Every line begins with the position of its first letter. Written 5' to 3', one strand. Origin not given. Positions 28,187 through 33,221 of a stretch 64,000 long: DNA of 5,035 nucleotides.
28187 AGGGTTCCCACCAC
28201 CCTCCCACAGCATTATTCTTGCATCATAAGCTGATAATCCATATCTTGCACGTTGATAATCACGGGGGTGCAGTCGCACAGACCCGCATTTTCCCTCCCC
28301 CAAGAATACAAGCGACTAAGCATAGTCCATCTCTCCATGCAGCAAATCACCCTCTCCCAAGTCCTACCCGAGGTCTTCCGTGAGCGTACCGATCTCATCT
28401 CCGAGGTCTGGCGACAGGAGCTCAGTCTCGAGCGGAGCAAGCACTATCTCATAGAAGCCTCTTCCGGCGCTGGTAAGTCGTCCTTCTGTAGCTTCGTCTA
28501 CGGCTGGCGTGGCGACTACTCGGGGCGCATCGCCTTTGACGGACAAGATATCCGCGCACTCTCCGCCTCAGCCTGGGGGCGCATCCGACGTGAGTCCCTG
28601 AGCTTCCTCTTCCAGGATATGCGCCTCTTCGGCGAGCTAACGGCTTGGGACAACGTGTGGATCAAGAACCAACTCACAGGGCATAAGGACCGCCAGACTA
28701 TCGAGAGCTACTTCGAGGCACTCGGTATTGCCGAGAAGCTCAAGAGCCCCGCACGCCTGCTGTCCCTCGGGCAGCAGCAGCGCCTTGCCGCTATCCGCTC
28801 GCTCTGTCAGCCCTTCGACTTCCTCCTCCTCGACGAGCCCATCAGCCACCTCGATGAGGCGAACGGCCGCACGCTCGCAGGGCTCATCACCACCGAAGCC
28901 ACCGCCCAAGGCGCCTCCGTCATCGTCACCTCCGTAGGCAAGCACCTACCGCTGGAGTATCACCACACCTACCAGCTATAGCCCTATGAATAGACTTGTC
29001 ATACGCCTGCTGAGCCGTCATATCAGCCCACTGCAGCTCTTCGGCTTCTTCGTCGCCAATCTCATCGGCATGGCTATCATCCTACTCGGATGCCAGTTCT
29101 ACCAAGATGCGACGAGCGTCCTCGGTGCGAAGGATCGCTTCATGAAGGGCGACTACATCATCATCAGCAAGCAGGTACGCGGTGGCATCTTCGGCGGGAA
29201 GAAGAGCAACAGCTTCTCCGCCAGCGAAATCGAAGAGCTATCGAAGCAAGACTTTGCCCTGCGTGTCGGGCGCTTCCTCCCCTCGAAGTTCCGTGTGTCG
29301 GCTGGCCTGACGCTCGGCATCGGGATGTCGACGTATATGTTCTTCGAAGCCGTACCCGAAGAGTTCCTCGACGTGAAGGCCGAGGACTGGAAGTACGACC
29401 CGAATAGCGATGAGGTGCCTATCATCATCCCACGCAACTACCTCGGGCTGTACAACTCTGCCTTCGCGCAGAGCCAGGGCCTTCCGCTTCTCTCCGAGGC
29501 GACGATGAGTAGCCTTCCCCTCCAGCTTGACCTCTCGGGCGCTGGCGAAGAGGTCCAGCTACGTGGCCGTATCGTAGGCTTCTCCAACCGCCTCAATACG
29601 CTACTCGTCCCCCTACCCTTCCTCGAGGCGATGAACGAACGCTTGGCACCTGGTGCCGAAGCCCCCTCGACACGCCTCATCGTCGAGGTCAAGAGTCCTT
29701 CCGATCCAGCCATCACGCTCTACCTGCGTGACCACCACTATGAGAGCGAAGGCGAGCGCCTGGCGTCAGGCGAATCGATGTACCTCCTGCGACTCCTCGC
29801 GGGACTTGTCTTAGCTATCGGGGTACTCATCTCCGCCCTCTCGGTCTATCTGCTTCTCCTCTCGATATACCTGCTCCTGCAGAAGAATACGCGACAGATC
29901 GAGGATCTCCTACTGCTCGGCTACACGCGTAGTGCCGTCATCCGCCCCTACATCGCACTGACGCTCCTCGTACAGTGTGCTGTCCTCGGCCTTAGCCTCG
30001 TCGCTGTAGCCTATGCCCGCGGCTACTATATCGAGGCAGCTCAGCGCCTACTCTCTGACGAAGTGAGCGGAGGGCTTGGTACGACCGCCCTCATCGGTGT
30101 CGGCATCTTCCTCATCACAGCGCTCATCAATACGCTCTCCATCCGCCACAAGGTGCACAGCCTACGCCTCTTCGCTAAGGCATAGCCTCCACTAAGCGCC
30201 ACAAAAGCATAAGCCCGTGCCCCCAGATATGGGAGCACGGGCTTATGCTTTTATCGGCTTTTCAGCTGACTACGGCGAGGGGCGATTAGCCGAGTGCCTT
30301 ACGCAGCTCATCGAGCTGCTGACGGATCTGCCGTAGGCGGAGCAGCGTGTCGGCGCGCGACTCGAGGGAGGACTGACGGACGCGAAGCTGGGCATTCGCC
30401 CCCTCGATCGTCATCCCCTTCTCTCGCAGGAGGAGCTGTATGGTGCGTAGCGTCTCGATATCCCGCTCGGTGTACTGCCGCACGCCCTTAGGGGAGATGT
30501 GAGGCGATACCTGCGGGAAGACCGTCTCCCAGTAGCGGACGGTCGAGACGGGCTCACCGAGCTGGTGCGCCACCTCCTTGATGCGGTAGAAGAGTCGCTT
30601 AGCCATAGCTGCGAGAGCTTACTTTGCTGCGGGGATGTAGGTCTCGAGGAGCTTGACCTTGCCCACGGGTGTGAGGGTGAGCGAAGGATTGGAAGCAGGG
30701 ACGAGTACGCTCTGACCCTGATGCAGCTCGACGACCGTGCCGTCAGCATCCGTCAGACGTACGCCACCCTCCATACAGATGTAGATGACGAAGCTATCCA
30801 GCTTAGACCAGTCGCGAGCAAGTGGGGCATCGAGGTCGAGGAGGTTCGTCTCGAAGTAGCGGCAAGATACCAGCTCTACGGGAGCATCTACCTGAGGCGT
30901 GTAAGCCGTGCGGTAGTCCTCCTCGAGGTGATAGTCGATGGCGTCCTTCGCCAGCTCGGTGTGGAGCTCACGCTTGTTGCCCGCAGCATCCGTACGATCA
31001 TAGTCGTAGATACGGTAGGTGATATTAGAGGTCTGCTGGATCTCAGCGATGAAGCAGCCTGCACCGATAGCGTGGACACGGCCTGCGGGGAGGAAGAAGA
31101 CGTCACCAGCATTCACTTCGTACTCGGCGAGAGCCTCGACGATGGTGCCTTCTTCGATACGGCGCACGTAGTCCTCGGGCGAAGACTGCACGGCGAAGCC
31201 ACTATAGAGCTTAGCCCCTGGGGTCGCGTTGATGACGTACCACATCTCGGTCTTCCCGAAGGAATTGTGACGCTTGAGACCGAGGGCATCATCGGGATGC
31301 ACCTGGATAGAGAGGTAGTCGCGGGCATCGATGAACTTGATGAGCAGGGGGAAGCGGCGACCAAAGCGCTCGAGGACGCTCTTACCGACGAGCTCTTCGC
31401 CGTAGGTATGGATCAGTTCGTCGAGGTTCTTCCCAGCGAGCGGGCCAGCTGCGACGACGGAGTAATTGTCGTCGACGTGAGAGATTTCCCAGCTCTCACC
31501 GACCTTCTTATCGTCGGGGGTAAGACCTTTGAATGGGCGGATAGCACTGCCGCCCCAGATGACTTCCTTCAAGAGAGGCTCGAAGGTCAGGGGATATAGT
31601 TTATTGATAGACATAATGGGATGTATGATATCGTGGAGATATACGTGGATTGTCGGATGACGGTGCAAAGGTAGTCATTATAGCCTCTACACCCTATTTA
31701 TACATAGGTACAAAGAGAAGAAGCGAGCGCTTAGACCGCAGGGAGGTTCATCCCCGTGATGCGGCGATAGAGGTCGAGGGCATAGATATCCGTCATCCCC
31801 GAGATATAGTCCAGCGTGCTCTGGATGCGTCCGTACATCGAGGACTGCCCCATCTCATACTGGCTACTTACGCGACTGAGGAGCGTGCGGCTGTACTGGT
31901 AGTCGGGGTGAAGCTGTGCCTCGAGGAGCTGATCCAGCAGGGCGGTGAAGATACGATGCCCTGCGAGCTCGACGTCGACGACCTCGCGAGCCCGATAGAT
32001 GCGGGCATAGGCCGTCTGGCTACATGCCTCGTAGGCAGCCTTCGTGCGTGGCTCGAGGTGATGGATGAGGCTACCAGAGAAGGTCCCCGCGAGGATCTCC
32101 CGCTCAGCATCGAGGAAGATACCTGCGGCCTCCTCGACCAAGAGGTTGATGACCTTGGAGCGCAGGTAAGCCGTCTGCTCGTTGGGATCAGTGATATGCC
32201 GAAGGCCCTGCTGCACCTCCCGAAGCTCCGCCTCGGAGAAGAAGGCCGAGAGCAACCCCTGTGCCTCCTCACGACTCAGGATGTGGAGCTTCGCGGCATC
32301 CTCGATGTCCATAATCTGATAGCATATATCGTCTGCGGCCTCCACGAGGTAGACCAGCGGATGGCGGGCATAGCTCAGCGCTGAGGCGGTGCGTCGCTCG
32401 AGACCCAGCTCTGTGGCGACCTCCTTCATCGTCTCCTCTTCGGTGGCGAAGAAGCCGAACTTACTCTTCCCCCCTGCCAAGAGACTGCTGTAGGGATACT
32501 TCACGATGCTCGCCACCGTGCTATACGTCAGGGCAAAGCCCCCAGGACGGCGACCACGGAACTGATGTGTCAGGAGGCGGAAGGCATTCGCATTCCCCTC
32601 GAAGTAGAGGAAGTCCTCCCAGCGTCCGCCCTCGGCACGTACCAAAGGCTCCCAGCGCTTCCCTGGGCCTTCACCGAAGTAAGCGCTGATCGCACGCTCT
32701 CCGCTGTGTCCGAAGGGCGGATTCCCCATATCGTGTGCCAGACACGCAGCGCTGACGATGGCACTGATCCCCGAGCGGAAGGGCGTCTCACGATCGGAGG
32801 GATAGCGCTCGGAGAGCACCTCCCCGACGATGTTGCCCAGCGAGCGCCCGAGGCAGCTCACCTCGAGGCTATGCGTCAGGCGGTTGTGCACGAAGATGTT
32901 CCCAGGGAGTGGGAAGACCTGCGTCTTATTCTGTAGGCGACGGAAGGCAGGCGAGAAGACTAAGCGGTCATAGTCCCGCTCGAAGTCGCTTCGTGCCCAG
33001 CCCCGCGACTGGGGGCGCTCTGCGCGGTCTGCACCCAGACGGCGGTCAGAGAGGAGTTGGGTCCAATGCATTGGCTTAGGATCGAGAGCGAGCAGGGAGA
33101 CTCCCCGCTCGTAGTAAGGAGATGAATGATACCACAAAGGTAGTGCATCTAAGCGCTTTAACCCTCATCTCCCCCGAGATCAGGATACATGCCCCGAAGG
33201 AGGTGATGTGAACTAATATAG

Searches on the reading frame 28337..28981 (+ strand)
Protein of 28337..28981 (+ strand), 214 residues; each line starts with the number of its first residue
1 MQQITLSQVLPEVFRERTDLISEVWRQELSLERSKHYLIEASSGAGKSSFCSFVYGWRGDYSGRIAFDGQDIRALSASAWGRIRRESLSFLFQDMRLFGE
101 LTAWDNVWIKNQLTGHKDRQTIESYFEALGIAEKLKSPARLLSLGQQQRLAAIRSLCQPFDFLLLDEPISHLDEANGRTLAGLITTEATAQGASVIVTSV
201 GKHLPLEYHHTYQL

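Call 42: search_protein_families(library=pfam, proteins=[window:28337-28981:+], max_evalue=0.001)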
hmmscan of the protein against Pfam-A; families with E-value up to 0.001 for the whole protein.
window:28337-28981:+ (214 aa): 2 families
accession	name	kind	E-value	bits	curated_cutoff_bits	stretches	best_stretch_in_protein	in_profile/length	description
PF00005.33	ABC_tran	-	4.6e-21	76.3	25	1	28-169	5-136/137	ABC transporter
PF13304.12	AAA_21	-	0.00073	20.1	27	0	138-199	234-297/304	AAA domain, putative AbiEii toxin, Type IV TA system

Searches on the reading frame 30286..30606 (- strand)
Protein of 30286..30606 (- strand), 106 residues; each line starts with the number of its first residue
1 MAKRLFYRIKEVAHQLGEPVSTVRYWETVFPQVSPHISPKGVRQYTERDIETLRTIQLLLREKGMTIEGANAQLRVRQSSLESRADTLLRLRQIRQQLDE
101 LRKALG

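Call 76: find_encoding_contigs(protein=window:30286-30606:-, flank=10000, max_places=10)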
Protein window:30286-30606:- (106 aa): 24 contigs read that carry it; 10 places shown.
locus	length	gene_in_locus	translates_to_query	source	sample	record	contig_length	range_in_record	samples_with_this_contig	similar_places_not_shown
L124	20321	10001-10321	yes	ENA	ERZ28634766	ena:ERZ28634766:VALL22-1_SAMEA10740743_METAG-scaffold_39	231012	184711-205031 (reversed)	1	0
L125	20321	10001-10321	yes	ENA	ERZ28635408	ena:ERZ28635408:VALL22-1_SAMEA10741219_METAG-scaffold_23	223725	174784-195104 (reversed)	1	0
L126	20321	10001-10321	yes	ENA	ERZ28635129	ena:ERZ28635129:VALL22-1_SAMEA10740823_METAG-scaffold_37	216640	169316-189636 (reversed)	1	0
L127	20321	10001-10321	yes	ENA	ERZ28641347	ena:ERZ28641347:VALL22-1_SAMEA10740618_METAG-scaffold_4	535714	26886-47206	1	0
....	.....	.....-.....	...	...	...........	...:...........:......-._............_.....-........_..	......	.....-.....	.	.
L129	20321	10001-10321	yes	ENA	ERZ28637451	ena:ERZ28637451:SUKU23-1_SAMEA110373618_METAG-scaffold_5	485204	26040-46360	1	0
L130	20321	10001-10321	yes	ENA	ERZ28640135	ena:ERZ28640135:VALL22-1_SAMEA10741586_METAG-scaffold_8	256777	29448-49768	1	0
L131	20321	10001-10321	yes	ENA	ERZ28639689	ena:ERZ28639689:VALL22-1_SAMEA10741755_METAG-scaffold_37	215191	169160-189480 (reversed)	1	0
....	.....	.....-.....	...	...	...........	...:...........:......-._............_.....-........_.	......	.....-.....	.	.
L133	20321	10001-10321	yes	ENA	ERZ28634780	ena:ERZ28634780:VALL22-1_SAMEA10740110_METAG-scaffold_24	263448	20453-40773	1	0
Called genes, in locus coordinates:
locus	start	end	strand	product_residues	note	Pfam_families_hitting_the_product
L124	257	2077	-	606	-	PF11760:CbiG_N, PF11761:CbiG_mid, PF01890:CbiG_C, PF00590:TP_methylase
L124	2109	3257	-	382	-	PF00465:Fe-ADH, PF25137:ADH_Fe_C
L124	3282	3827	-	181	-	PF00583:Acetyltransf_1, PF13508:Acetyltransf_7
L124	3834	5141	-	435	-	PF03553:Na_H_antiporter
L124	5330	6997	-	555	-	PF16120:DUF4836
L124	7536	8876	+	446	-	PF01966:HD (weak), PF13286:HD_assoc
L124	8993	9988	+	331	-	PF20511:PMI_typeI_cat, PF07883:Cupin_2 (faint), PF21621:MPI_cupin_dom (weak)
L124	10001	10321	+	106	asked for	PF13411:MerR_1, PF00376:MerR (faint)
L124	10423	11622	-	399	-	PF28574:Transporter_N, PF28560:PCD-like, PF28576:Transporter_C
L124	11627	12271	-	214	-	PF00005:ABC_tran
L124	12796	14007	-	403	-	PF12698:ABC2_membrane_3, PF01061:ABC2_membrane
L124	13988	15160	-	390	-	PF12698:ABC2_membrane_3, PF01061:ABC2_membrane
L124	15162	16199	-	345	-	PF25919:BSH_CusB (faint), PF00364:Biotin_lipoyl (faint), PF25917:BSH_RND (weak), PF25973:BSH_CzcB (faint), PF25881:HH_YBHG (weak), PF25876:HH_MFP_RND (weak), PF25893:HH_CzcB (weak)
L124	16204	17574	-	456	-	PF02321:OEP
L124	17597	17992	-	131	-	PF18291:HU-HIG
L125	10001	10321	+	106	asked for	PF13411:MerR_1, PF00376:MerR (faint)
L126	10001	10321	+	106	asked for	PF13411:MerR_1, PF00376:MerR (faint)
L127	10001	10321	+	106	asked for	PF13411:MerR_1, PF00376:MerR (faint)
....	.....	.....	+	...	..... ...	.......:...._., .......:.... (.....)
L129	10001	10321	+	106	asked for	PF13411:MerR_1, PF00376:MerR (faint)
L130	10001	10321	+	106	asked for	PF13411:MerR_1, PF00376:MerR (faint)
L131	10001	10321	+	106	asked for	PF13411:MerR_1, PF00376:MerR (faint)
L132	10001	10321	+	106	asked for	PF13411:MerR_1, PF00376:MerR (faint)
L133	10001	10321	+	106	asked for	PF13411:MerR_1, PF00376:MerR (faint)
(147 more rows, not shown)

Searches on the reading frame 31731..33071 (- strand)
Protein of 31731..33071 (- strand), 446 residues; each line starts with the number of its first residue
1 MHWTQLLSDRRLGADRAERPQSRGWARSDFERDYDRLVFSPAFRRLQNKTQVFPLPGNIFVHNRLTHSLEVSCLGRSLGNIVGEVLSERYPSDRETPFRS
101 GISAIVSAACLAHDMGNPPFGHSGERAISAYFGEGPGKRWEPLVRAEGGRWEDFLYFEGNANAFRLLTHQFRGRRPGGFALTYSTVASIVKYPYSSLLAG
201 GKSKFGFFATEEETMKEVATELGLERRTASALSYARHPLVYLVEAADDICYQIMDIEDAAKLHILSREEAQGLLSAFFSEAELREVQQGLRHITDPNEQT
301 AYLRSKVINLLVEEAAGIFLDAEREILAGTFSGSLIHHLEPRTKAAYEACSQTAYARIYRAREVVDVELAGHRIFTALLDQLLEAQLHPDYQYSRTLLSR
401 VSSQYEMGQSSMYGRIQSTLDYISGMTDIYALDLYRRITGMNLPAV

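Call 42: search_protein_families(library=pfam, proteins=[window:31731-33071:-], max_evalue=0.001)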
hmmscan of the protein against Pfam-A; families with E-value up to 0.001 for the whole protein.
window:31731-33071:- (446 aa): 2 families
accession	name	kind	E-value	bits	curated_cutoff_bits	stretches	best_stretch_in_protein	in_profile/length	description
PF13286.11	HD_assoc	-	5.6e-08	33.7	22.2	1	339-437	3-91/91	Phosphohydrolase-associated domain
PF01966.28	HD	-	5.2e-06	27.2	22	1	64-129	1-49/116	HD domain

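Call 75: find_encoding_contigs(protein=window:31731-33071:-, flank=1600, max_places=10)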
Protein window:31731-33071:- (446 aa): no gene with exactly this product is on record in the collection.
